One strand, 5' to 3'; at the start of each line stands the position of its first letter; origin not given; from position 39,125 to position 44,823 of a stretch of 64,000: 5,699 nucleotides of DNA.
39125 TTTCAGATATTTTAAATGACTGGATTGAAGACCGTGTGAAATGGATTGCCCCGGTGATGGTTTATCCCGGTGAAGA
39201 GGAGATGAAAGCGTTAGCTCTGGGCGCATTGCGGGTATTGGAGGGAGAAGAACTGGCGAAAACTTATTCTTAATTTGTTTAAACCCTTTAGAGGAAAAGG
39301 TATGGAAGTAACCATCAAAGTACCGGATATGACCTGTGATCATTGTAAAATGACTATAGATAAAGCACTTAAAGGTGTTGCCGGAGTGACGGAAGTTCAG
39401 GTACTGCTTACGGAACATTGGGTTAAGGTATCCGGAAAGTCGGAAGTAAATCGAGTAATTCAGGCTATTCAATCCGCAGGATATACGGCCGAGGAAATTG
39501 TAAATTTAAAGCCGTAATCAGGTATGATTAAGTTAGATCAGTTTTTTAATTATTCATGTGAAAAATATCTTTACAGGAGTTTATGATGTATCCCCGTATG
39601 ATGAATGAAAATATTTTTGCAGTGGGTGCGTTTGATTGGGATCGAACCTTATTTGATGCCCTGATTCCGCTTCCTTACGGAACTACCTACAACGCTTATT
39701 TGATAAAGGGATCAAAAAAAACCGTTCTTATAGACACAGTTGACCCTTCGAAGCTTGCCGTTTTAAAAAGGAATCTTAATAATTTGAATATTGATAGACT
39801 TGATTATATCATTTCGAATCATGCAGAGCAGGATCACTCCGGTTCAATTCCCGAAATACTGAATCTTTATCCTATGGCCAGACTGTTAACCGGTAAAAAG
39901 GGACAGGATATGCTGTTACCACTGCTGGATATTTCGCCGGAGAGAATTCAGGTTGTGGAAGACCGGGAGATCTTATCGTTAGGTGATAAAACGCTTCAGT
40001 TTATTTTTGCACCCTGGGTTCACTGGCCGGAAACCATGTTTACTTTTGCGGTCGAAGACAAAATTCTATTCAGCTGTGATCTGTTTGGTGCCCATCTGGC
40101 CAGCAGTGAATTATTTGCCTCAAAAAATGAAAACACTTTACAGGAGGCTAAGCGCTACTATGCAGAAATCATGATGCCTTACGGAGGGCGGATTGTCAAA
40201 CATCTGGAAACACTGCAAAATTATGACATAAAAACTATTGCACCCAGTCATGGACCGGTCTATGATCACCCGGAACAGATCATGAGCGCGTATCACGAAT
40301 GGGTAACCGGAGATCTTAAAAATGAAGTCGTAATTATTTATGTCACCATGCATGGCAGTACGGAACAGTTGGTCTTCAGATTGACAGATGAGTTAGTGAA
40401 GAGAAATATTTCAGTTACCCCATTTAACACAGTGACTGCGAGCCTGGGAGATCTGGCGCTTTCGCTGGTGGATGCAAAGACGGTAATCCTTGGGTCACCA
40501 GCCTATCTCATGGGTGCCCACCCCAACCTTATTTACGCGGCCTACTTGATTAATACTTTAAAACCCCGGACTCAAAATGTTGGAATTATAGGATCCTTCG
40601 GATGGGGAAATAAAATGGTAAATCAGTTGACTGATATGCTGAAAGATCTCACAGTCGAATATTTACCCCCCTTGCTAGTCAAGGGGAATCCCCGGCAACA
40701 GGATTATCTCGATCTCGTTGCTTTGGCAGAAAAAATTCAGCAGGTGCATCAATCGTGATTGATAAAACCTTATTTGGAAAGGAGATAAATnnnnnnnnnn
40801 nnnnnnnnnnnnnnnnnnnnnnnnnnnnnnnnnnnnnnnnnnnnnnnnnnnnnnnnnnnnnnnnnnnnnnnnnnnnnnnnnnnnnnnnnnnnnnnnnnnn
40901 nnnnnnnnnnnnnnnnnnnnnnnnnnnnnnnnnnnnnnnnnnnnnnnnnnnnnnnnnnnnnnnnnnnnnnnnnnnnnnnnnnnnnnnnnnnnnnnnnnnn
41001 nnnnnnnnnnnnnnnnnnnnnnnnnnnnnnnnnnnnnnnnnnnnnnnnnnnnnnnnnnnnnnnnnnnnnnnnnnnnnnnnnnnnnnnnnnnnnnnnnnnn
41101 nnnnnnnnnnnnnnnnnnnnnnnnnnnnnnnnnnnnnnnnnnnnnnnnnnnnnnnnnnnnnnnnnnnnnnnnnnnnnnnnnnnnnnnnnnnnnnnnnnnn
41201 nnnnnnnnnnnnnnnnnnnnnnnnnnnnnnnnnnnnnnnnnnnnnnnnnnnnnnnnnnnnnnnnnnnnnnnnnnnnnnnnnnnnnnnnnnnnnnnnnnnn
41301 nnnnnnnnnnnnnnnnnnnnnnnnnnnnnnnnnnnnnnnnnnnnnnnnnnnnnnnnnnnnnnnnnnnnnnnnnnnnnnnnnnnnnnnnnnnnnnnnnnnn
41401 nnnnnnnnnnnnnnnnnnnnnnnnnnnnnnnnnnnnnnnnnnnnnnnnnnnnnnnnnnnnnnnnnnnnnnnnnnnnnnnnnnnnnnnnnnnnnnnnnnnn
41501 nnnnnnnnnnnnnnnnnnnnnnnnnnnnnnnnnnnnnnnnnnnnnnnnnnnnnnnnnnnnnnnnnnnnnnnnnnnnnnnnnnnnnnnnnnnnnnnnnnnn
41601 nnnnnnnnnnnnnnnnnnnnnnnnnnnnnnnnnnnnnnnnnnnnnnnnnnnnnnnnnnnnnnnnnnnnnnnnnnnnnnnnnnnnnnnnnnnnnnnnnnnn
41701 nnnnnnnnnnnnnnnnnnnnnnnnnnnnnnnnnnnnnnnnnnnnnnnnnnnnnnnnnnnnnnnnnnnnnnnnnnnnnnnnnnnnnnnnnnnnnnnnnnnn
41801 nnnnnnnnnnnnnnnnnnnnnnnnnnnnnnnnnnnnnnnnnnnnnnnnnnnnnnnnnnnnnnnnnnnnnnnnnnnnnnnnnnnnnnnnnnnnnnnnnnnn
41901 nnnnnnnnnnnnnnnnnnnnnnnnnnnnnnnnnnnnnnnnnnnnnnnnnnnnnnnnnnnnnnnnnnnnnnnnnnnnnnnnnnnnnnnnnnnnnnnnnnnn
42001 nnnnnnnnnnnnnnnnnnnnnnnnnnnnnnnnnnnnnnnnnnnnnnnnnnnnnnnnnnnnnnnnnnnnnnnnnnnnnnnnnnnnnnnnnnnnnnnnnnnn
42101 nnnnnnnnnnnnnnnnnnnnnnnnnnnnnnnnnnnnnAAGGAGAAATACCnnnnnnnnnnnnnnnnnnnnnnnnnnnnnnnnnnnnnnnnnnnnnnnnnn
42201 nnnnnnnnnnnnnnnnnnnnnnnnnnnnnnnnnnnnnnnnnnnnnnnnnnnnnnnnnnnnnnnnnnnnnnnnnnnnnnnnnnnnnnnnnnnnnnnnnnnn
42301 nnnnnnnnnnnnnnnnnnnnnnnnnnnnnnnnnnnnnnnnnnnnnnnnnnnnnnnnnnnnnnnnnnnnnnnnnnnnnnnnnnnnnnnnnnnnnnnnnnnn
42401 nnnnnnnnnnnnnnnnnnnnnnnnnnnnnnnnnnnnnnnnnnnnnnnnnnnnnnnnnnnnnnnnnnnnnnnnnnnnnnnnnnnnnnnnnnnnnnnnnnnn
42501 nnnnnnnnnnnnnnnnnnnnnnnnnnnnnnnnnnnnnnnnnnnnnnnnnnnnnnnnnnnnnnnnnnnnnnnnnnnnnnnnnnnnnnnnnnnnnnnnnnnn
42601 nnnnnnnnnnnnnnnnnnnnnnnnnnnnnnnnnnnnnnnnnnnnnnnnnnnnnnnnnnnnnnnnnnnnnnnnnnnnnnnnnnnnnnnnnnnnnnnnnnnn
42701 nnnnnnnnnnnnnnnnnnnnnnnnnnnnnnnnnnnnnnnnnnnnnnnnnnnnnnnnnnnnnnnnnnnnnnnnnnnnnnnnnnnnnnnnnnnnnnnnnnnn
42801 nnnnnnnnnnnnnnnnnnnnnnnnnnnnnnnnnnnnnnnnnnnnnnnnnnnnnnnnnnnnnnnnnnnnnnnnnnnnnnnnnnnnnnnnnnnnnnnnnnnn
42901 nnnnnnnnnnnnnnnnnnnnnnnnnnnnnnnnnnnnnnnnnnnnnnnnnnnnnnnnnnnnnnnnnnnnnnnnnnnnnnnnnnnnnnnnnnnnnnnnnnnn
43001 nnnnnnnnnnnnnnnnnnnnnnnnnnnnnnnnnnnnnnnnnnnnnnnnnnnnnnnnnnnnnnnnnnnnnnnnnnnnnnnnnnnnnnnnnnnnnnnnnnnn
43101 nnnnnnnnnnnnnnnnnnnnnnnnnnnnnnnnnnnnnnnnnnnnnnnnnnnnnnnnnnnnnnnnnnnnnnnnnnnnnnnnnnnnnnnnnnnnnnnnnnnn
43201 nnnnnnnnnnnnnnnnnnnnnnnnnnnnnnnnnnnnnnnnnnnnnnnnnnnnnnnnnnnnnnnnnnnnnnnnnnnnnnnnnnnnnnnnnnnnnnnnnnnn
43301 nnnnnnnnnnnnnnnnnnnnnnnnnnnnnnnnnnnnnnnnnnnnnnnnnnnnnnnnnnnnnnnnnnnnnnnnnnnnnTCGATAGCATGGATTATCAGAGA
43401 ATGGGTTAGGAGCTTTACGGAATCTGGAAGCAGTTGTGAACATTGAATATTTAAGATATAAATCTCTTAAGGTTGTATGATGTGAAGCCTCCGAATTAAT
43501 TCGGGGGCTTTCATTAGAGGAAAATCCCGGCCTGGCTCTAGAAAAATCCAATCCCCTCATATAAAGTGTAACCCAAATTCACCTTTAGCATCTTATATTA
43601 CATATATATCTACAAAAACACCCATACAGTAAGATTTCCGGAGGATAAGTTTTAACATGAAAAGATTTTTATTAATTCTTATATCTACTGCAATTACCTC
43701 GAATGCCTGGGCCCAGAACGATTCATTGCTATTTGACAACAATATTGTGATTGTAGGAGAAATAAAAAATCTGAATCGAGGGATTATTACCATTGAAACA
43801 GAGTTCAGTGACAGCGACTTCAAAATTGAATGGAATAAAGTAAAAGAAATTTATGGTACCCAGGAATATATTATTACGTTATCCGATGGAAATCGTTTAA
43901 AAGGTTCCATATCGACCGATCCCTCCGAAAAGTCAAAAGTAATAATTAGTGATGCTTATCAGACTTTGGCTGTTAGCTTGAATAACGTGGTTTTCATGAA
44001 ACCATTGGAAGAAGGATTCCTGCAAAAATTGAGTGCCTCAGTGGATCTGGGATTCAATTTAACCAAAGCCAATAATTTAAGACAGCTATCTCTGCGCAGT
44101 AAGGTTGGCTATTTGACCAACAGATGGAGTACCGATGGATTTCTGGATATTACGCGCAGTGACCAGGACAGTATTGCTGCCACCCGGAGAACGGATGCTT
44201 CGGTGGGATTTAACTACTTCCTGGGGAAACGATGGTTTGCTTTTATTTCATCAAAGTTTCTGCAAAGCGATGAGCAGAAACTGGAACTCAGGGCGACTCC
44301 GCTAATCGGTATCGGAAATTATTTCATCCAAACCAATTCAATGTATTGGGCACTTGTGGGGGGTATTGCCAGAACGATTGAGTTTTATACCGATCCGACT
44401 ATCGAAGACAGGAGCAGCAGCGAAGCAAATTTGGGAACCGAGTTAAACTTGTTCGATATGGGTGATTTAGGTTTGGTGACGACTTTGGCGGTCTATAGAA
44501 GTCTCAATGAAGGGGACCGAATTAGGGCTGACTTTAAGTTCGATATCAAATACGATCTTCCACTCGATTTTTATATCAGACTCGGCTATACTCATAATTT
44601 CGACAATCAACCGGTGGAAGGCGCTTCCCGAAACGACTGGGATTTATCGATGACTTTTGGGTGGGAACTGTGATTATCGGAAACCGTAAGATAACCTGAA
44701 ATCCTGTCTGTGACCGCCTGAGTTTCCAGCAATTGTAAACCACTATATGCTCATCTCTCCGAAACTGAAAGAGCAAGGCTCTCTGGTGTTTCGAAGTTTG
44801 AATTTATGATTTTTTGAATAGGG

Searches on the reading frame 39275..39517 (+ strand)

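Call 3: search_protein_families(library=pfam, proteins=[window:39275-39517:+], max_evalue=0.1)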
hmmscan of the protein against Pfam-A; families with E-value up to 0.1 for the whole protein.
window:39275-39517:+ (80 aa): 2 families
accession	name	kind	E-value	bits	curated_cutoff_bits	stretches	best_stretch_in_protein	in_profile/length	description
PF00403.32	HMA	-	2.1e-15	57.3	24.8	1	13-71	1-62/62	Heavy-metal-associated domain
PF19803.4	DUF6286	-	0.091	13.7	35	1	22-59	38-75/108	Family of unknown function (DUF6286)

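Call 4: search_protein_families(library=ncbifam, proteins=[window:39275-39517:+], max_evalue=0.1)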
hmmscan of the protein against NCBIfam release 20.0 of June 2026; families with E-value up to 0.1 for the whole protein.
window:39275-39517:+ (80 aa): 16 families
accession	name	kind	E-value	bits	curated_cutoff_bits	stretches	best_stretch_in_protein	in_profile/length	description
NF047957.1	CopZ_AFE_1862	equivalog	1.7e-20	73.2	85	1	13-73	2-62/62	CopZ family metallochaperone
NF033795.1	chaper_CopZ_Bs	exception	1.2e-13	51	91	1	12-71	2-64/66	copper chaperone CopZ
TIGR02052.1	MerP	equivalog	2.2e-10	40.9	92.55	1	11-71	24-87/92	mercury resistance system periplasmic binding protein MerP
NF007952.0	PRK10671.1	equivalog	4.5e-10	38.3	1316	1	15-75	108-168/838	copper-exporting P-type ATPase CopA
TIGR00003.1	TIGR00003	subfamily_domain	5e-10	39.4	62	1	12-72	2-65/66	copper ion binding protein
NF033794.2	chaper_CopZ_Eh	exception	5e-09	36.1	95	1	13-74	3-67/68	copper chaperone CopZ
NF041115.1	UxxU_metal_bind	equivalog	7e-09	35.7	95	1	11-75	5-72/74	metal-binding (seleno)protein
NF010311.1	PRK13748.1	subfamily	3.4e-08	32.8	600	1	13-74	2-65/560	mercury(II) reductase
NF033781.1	chaper_CopP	exception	4.6e-08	33.1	112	1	11-71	1-63/65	copper-binding metallochaperone CopP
NF045683.1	MerT_CopZ_Se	exception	1e-07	31.7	375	1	11-72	163-227/235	MerT/CopZ fusion-like heavy metal transport selenoprotein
NF033775.1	P_type_ZntA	exception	2.9e-07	29.2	1240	1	11-73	49-112/732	Zn(II)/Cd(II)/Pb(II) translocating P-type ATPase ZntA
NF008262.1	PRK11033.1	equivalog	3.1e-07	29.2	1005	1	11-74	42-106/731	zinc/cadmium/mercury/lead-transporting ATPase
NF033556.1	MerTP_fusion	equivalog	7.2e-07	29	180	1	11-72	121-185/186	mercuric transport protein MerTP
NF043005.1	sce4755_fam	hypoth_equivalog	0.005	16.9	75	1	7-31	105-129/146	SCE4755 family polysaccharide monooxygenase-like protein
NF047536.1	Cu_chaper_CsoZ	equivalog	0.057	13.8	77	1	13-53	4-44/66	putative copper chaperone CsoZ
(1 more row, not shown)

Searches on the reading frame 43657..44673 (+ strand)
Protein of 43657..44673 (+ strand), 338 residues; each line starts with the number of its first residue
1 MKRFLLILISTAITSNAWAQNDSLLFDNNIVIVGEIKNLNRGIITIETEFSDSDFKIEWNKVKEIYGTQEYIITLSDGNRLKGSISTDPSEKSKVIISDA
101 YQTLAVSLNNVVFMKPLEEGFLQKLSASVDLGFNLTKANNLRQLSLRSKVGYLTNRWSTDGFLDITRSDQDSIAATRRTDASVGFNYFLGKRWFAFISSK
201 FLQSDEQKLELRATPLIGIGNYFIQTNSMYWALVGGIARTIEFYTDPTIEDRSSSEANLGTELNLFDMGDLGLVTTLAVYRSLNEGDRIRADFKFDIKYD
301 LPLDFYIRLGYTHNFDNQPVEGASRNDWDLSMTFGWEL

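Call 3: search_protein_families(library=pfam, proteins=[window:43657-44673:+], max_evalue=0.1)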
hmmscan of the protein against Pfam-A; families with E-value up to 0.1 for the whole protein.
window:43657-44673:+ (338 aa): 1 family
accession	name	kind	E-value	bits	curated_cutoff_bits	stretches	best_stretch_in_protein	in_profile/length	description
PF04338.18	DUF481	-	4.7e-20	73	21.1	1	129-335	1-207/210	Protein of unknown function, DUF481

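Call 4: search_protein_families(library=ncbifam, proteins=[window:43657-44673:+], max_evalue=0.1)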
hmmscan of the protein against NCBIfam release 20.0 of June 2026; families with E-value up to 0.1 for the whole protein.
window:43657-44673:+ (338 aa): 1 family
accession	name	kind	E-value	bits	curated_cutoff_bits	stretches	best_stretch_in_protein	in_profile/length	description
NF007267.0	PRK09723.1-1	equivalog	0.062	11.9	391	0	226-258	196-229/432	fimbrial-like adhesin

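Call 35: search_solved_structures(query=window:43657-44673:+, max_evalue=1)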
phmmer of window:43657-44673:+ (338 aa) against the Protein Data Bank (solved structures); distinct sequences matched with E-value up to 1: 1.
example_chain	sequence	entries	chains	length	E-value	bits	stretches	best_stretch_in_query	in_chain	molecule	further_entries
9y3v_K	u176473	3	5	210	0.34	13.6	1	252-306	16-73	Uridine kinase P10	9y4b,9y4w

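Call 47: find_related_loci(query=window:43657-44673:+, collection=metagenome_contigs, flank=8000)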
Query window:43657-44673:+ (338 aa) in metagenome_contigs; peptide patterns used: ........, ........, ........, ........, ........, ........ (x = any residue, [..] = any of these).
71 stretches matched a pattern; 15 encode a relative of the query (tblastn E <= 1e-3); 15 distinct loci.
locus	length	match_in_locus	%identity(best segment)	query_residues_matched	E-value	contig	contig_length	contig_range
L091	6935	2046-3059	77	1-338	1e-178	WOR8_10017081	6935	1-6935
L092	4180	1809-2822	75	1-338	1e-171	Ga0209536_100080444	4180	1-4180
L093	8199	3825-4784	53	19-338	3e-107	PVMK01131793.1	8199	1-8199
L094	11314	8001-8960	53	19-338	3e-107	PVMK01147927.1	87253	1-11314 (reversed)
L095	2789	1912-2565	68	121-338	4e-101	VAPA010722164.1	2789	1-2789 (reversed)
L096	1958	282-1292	47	1-337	8e-102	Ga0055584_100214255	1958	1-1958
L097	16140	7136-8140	42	1-338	8e-93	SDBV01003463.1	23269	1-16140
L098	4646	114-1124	42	1-337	2e-90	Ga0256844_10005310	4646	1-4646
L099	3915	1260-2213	41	19-338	1e-81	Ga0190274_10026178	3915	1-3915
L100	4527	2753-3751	40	4-338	9e-81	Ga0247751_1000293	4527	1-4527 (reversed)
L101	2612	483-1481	40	4-338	2e-82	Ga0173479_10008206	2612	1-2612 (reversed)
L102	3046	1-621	59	132-338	4e-80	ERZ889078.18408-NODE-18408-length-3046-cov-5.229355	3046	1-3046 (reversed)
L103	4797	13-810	39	71-338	2e-60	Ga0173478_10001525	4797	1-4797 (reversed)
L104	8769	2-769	38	78-335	4e-57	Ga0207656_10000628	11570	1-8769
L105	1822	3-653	44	121-338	7e-57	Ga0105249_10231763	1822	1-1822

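Call 52: search_protein_families(library=pfam, proteins=[L097:5341-6291:+, L097:6446-7108:+, L097:7115-8143:+, L097:8167-9372:+, L097:9650-10531:-, L094:7113-7754:+, L094:7830-8963:+, L094:9122-9802:+, L094:5995-6849:-], max_evalue=0.01)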
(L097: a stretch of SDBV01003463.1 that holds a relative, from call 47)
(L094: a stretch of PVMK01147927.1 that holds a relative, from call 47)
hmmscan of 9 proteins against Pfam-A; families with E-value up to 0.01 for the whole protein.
L097:5341-6291:+ (316 aa): 2 families
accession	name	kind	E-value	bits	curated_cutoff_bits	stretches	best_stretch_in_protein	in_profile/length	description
PF00248.27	Aldo_ket_red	-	1.9e-24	86.7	24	1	50-242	3-205/291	Aldo/keto reductase family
PF10518.14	TAT_signal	-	0.0066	16.8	22.7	1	1-16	2-17/21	TAT (twin-arginine translocation) pathway signal sequence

L097:6446-7108:+ (220 aa): 1 family
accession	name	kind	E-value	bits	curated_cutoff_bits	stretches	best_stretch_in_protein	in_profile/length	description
PF03006.26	HlyIII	-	7.6e-33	114.5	26.2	1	8-209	1-224/224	Haemolysin-III related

L097:7115-8143:+ (342 aa): 1 family
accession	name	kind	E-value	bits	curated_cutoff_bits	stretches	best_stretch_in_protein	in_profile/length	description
PF04338.18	DUF481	-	3.4e-15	57.1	21.1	1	134-339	1-207/210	Protein of unknown function, DUF481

L097:8167-9372:+ (401 aa): 1 family
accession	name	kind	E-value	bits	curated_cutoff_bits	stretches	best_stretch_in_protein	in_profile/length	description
PF00144.29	Beta-lactamase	-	5.6e-18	65.6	27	1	132-380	52-305/329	Beta-lactamase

L097:9650-10531:- (293 aa): 2 families
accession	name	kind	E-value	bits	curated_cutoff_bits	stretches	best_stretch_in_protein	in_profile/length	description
PF02882.25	THF_DHG_CYH_C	-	3.2e-64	215.5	27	1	122-290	1-159/160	Tetrahydrofolate dehydrogenase/cyclohydrolase, NAD(P)-binding domain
PF00763.28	THF_DHG_CYH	-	3.1e-40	137.5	32.8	1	4-119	1-115/115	Tetrahydrofolate dehydrogenase/cyclohydrolase, catalytic domain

L094:7113-7754:+ (213 aa): 1 family
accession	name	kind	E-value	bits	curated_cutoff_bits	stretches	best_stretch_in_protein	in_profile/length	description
PF18967.5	PycTM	-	8.9e-23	81.2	27.2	1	97-198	8-107/107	Pycsar effector protein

L094:7830-8963:+ (377 aa): 1 family
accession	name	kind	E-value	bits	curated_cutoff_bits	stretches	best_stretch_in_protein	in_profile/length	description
PF04338.18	DUF481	-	3.2e-17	63.7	21.1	1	169-374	2-207/210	Protein of unknown function, DUF481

L094:9122-9802:+ (226 aa): 0 families

L094:5995-6849:- (284 aa): 1 family
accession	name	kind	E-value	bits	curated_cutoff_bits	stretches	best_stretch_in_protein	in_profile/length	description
PF25183.1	OMP_b-brl_4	-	4.1e-05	22.6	30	1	117-224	148-260/838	Outer membrane beta barrel domain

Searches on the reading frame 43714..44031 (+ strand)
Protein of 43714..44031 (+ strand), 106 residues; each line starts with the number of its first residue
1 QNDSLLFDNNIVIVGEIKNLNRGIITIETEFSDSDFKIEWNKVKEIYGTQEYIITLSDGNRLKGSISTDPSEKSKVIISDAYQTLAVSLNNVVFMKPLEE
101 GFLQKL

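Call 86: search_protein_families(library=pfam, proteins=[window:43714-44031:+], max_evalue=10)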
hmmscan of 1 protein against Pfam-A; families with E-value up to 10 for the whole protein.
seq(106 aa): 0 families
